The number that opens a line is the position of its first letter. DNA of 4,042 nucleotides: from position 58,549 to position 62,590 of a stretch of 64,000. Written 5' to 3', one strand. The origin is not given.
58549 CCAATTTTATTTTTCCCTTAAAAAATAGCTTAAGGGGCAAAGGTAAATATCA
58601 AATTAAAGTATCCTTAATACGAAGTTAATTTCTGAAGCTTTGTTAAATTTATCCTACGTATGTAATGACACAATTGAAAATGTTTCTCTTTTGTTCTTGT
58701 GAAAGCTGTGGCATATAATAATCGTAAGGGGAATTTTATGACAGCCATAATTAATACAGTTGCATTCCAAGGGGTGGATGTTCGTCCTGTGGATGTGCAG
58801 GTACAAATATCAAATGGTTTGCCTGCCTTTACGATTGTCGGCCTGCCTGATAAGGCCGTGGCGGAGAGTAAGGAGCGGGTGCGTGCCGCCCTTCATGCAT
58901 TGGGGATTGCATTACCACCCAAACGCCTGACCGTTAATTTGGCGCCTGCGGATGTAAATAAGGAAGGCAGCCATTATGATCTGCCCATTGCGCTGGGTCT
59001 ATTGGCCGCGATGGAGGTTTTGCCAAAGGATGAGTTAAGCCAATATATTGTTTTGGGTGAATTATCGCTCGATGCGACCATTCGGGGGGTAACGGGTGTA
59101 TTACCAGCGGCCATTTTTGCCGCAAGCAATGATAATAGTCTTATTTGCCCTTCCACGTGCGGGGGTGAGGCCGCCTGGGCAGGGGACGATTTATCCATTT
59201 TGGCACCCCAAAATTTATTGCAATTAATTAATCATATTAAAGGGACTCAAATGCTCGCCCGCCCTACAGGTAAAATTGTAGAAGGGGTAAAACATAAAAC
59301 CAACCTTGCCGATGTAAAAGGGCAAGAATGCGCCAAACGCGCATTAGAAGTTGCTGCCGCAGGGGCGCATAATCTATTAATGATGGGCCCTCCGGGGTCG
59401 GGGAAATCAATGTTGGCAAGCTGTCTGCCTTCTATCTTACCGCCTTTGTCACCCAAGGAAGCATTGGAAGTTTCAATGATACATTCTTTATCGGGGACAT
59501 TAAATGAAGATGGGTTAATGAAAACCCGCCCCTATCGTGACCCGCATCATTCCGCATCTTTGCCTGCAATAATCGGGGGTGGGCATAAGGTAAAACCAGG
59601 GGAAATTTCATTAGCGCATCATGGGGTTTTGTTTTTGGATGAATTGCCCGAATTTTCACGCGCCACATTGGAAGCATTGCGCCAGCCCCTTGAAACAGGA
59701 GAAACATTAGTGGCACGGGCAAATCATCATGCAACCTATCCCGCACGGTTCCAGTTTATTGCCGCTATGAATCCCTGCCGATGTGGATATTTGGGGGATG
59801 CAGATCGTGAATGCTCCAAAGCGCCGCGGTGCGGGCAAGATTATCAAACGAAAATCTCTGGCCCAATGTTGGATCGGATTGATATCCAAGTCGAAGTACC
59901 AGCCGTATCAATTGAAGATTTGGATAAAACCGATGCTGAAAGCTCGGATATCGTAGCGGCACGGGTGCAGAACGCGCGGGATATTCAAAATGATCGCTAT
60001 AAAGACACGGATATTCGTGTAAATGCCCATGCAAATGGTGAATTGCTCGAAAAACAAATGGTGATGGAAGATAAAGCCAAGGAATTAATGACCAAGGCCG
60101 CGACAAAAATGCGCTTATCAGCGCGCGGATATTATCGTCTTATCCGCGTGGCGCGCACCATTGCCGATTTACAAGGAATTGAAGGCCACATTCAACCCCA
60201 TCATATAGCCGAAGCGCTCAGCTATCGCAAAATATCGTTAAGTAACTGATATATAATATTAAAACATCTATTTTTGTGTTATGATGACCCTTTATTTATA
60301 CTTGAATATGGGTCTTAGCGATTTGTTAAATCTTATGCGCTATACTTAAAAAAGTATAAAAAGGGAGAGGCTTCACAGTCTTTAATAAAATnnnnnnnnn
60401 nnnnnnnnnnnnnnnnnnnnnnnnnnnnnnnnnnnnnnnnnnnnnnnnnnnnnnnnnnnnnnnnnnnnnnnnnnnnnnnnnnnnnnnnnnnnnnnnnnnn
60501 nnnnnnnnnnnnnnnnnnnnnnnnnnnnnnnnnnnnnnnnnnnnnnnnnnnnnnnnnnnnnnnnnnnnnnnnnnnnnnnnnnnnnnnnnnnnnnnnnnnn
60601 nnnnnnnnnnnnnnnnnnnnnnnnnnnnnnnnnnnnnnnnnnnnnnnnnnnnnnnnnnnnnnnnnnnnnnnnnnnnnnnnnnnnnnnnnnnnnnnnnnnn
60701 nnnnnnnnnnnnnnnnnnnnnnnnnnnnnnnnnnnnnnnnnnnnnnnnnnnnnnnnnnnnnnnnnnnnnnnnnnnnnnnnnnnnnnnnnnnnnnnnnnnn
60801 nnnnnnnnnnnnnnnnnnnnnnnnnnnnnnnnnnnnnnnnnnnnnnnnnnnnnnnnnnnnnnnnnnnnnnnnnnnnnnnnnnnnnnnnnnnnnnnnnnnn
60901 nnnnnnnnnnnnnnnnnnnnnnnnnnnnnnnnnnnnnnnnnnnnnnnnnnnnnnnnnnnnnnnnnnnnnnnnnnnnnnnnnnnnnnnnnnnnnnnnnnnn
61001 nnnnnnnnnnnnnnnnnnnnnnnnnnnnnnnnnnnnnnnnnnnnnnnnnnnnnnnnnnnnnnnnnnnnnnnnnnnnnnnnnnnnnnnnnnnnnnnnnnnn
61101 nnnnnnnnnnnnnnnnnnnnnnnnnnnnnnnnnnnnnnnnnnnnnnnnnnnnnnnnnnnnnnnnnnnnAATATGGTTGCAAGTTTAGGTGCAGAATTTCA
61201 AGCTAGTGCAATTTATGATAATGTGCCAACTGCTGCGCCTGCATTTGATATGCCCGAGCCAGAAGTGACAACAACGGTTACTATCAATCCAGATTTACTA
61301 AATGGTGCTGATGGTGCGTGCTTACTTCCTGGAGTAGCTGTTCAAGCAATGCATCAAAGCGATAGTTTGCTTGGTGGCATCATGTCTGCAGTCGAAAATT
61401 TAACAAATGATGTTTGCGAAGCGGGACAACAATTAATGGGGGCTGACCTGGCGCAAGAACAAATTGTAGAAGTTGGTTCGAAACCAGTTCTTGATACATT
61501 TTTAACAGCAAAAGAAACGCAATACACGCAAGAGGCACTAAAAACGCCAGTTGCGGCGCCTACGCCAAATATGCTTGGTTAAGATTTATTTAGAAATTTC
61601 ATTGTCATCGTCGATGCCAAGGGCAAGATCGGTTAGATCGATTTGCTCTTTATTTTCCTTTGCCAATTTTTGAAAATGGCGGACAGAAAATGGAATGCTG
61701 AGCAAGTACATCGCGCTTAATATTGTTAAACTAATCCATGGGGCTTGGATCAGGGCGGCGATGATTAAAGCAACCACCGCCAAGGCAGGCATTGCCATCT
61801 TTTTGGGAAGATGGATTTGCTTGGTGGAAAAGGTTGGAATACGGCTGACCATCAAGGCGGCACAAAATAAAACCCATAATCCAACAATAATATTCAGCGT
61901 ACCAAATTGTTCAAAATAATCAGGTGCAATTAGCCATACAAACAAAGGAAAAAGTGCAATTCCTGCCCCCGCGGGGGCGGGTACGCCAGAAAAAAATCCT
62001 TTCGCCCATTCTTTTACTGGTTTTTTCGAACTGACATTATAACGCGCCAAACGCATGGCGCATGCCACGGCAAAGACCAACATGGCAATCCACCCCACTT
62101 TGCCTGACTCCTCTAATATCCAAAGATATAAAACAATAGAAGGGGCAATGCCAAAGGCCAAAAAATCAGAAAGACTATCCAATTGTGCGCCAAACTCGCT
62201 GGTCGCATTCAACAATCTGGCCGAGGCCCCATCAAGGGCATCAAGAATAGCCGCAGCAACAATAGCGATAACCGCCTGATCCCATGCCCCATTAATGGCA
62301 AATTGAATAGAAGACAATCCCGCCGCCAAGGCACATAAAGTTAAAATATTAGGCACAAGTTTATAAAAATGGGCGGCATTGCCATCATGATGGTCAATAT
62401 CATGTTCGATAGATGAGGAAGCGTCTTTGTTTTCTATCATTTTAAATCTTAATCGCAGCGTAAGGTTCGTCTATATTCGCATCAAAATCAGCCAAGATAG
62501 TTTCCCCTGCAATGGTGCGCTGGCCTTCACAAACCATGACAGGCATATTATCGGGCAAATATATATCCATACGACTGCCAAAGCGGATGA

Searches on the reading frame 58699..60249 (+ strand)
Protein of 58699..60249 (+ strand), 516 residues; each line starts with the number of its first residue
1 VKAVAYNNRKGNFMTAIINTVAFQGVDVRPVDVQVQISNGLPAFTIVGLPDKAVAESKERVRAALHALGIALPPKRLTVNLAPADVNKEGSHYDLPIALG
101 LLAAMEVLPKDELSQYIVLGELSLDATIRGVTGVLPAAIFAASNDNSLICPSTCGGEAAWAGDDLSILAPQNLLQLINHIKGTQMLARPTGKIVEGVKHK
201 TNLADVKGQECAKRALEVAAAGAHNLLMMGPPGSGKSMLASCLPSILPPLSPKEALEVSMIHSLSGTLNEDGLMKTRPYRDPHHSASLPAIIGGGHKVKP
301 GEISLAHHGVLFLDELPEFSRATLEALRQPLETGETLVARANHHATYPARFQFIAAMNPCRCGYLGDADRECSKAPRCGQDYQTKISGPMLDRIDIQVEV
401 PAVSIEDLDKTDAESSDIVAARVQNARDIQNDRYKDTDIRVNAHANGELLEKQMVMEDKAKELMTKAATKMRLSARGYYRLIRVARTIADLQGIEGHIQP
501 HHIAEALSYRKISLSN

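Call 68: search_protein_families(library=pfam, proteins=[window:58699-60249:+], max_evalue=0.0001)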
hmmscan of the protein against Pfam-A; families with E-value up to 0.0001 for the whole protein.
window:58699-60249:+ (516 aa): 6 families
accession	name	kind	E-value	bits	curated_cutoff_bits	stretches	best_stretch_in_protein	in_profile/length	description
PF01078.27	Mg_chelatase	-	2.3e-94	315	20.3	1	203-407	2-206/207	Magnesium chelatase, subunit ChlI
PF13541.12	ChlI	-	2e-41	141.1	27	1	33-152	1-119/121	Subunit ChlI of Mg-chelatase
PF13335.12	Mg_chelatase_C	-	2.3e-27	95.8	26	1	414-510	2-94/94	Magnesium chelatase, subunit ChlI C-terminal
PF00493.29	MCM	-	1.2e-08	34.8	23.3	1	297-365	111-179/224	MCM P-loop domain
PF07728.20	AAA_5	-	2.7e-08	34.4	22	1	225-361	1-125/139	AAA domain (dynein-related subfamily)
PF00158.32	Sigma54_activat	-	1.2e-06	28.8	20.2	0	294-358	80-142/168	Sigma-54 interaction domain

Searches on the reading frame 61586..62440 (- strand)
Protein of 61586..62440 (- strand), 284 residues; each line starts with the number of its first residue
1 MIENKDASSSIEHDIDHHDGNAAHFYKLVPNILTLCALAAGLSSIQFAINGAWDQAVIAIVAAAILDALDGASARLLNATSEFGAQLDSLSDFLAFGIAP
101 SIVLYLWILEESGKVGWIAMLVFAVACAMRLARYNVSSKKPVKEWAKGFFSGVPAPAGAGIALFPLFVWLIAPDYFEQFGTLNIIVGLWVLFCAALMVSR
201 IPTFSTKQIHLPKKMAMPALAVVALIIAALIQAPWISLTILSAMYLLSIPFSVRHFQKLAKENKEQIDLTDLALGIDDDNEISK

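Call 68: search_protein_families(library=pfam, proteins=[window:61586-62440:-], max_evalue=0.0001)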
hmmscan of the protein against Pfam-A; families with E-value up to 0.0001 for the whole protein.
window:61586-62440:- (284 aa): 2 families
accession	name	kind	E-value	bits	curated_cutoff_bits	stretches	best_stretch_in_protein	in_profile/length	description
PF01066.26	CDP-OH_P_transf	-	3.2e-21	76.7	22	1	28-183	2-146/152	CDP-alcohol phosphatidyltransferase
PF08009.16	CDP-OH_P_tran_2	-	9.1e-09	35.5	21.5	1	215-250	2-37/37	CDP-alcohol phosphatidyltransferase 2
